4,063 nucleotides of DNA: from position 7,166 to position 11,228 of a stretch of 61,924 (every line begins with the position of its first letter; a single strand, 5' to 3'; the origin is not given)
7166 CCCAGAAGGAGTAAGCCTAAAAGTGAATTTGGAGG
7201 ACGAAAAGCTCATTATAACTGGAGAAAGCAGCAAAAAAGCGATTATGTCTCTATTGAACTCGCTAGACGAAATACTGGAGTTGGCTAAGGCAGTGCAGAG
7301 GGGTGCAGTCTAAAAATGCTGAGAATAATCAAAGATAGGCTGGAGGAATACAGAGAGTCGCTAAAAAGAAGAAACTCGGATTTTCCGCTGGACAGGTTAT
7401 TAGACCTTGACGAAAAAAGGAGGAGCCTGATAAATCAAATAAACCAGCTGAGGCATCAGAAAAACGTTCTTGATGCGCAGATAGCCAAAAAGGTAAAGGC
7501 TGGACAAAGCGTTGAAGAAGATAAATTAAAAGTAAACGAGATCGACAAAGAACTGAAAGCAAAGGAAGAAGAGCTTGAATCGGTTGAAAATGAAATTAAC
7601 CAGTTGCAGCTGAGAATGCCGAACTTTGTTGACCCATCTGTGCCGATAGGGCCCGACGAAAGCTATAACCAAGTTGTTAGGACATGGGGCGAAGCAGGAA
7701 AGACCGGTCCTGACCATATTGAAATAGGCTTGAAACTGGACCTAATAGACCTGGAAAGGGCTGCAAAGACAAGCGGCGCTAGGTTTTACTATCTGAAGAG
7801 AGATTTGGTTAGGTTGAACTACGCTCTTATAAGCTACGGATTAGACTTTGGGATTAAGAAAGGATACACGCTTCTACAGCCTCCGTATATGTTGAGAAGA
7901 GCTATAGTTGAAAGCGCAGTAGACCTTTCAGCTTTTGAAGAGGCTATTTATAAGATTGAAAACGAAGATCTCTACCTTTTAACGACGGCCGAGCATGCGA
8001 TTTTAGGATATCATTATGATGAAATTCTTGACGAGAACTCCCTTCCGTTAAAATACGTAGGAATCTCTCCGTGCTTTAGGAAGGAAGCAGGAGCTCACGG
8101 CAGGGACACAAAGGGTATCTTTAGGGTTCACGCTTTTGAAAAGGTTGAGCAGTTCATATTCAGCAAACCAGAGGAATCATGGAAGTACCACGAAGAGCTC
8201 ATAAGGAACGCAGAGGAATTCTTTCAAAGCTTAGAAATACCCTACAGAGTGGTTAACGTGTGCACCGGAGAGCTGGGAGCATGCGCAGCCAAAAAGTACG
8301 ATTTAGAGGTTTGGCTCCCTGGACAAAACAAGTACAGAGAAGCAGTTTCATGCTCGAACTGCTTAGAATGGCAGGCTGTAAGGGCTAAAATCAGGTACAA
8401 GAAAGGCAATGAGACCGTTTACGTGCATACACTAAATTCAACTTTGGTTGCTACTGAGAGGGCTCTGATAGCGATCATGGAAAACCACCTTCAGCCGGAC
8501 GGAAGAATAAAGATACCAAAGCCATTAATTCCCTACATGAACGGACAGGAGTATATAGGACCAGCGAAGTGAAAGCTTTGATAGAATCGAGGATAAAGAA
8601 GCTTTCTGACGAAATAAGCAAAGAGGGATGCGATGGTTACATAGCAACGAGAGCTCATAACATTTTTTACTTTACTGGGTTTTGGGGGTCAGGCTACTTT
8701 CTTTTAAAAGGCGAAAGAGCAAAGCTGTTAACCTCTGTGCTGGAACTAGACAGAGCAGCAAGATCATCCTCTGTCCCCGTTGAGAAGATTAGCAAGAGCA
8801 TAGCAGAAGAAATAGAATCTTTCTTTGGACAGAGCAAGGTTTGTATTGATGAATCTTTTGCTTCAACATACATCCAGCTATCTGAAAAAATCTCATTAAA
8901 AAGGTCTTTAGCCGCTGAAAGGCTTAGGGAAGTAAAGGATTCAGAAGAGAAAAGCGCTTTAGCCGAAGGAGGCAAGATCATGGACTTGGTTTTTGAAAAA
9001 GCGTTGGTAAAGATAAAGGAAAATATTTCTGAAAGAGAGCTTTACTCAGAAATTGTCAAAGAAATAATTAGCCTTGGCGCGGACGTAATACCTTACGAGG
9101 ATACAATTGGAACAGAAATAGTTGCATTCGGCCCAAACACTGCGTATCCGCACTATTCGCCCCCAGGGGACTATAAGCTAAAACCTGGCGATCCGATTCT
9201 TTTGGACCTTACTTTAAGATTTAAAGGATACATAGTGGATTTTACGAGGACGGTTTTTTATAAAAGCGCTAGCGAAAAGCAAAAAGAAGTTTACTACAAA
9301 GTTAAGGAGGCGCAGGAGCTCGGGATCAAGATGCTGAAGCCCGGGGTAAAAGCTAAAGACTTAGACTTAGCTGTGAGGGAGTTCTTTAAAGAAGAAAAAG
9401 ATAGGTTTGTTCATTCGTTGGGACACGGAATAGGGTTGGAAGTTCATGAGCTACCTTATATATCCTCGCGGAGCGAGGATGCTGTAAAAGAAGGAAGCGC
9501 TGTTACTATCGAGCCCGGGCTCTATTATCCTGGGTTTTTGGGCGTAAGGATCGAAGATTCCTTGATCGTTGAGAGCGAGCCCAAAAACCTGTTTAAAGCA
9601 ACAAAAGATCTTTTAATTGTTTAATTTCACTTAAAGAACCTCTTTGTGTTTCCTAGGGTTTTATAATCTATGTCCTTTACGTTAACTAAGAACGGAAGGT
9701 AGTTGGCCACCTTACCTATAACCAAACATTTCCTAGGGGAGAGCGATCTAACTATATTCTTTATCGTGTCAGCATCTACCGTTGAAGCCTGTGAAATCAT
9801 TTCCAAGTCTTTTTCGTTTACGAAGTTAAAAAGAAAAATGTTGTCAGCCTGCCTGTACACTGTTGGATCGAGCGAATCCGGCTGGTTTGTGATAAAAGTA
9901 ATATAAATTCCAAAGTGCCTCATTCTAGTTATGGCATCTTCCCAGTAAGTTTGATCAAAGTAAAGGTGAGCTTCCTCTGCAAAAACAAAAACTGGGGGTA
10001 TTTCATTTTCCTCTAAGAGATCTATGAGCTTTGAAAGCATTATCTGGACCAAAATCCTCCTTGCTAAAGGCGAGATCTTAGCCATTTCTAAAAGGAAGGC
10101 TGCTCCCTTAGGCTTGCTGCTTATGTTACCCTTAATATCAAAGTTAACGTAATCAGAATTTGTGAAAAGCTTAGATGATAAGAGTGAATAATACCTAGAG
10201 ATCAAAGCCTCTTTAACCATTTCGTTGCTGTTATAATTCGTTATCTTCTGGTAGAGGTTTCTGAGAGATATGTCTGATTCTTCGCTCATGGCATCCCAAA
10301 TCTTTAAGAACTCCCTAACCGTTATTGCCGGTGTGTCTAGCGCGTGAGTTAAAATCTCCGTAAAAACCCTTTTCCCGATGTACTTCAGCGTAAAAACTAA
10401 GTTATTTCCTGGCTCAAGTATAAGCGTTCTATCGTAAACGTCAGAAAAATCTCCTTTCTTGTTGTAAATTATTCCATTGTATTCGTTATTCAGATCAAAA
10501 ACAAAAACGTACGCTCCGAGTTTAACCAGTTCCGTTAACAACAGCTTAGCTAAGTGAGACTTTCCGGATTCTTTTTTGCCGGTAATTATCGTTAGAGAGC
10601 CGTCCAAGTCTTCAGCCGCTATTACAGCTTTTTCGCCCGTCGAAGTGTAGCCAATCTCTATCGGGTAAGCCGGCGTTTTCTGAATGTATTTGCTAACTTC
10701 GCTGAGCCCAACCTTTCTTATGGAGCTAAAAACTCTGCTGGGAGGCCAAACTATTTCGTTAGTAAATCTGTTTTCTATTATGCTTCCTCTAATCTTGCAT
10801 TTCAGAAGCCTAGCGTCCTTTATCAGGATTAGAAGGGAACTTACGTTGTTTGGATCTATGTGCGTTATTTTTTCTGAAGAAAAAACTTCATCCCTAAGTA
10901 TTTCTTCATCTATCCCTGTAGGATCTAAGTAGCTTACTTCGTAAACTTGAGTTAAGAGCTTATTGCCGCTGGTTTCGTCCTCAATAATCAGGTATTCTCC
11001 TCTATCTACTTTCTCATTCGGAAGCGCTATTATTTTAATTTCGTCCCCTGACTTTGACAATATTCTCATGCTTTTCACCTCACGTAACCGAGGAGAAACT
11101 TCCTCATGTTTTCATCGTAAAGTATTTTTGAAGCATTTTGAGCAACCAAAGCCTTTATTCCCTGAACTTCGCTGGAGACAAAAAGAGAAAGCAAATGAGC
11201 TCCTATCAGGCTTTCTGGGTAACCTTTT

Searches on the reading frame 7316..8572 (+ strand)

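Call 73: search_protein_families(library=pfam, proteins=[window:7316-8572:+], max_evalue=0.001)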
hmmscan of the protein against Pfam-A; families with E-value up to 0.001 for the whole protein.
window:7316-8572:+ (418 aa): 2 families
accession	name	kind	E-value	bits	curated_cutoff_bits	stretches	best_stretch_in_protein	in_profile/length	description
PF00587.30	tRNA-synt_2b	-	3.7e-40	138.3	29.3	1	214-391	5-179/179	tRNA synthetase class II core domain (G, H, P, S and T)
PF02403.27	Seryl_tRNA_N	-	6e-19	68.7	28.2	1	3-104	5-107/108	Seryl-tRNA synthetase N-terminal domain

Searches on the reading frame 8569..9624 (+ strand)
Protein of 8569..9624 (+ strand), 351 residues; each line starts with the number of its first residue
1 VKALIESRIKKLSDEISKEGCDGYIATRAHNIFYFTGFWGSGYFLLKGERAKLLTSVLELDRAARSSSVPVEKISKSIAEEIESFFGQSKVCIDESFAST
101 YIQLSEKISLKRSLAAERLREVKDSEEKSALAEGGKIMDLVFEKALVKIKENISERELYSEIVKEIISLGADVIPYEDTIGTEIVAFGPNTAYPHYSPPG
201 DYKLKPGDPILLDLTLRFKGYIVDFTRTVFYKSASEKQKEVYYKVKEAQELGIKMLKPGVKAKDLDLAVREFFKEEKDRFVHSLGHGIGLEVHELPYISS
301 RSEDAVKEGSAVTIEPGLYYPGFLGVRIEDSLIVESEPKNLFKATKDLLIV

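Call 73: search_protein_families(library=pfam, proteins=[window:8569-9624:+], max_evalue=0.001)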
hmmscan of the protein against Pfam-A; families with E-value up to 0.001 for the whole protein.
window:8569-9624:+ (351 aa): 2 families
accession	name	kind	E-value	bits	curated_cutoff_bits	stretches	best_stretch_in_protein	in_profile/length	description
PF00557.29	Peptidase_M24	-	2.4e-56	191.2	23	1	131-335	3-207/208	Metallopeptidase family M24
PF01321.24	Creatinase_N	-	6.6e-14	53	22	1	8-109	1-111/128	Creatinase/Prolidase N-terminal domain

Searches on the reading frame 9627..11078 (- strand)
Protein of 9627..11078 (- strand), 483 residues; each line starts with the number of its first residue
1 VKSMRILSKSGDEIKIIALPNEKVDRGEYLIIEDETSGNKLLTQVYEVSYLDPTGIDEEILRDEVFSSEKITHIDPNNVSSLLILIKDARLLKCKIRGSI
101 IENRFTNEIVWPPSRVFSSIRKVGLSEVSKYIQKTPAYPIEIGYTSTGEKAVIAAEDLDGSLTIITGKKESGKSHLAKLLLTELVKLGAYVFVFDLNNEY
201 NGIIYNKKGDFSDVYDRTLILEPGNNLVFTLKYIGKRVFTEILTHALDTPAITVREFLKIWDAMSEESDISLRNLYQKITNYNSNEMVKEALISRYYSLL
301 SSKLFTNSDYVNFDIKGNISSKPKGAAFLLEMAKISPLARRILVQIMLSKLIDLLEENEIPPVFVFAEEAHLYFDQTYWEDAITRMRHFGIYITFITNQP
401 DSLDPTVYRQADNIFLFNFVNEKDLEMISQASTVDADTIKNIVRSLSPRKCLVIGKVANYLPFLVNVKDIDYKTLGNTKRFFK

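Call 73: search_protein_families(library=pfam, proteins=[window:9627-11078:-], max_evalue=0.001)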
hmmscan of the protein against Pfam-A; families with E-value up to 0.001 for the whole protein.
window:9627-11078:- (483 aa): 1 family
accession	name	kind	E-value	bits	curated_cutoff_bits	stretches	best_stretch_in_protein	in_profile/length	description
PF01935.23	DUF87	-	2.5e-08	34.8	23.2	1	171-348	34-217/220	Helicase HerA, central domain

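Call 82: search_protein_families(library=ncbifam, proteins=[window:9627-11078:-], max_evalue=0.01)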
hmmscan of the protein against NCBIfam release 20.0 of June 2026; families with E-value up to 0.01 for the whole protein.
window:9627-11078:- (483 aa): 6 families
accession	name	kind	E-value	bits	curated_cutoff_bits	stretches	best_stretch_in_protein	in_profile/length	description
NF053655.1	CedD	equivalog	1.1e-10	40.9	600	1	133-437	192-497/527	DNA-translocating ATPase CedD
NF042943.1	HerA_antiphage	equivalog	8.9e-10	37.7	800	1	357-468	430-550/566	anti-phage-associated helicase HerA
NF040937.1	HerA_Thermprot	equivalog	1.8e-08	33.2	800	1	361-476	349-470/487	DNA double-strand break repair helicase HerA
NF040819.1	helicase_HerA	equivalog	8.7e-06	24.5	970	1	361-470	402-517/561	DNA double-strand break repair helicase HerA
TIGR00929.1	VirB4_CagE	subfamily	0.0027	16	643.1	1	163-212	440-490/792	VirB4 family type IV secretion/conjugal transfer ATPase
NF042944.1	HerA_antiphage_2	equivalog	0.0064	15.3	850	0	358-474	425-549/576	anti-phage-associated helicase HerA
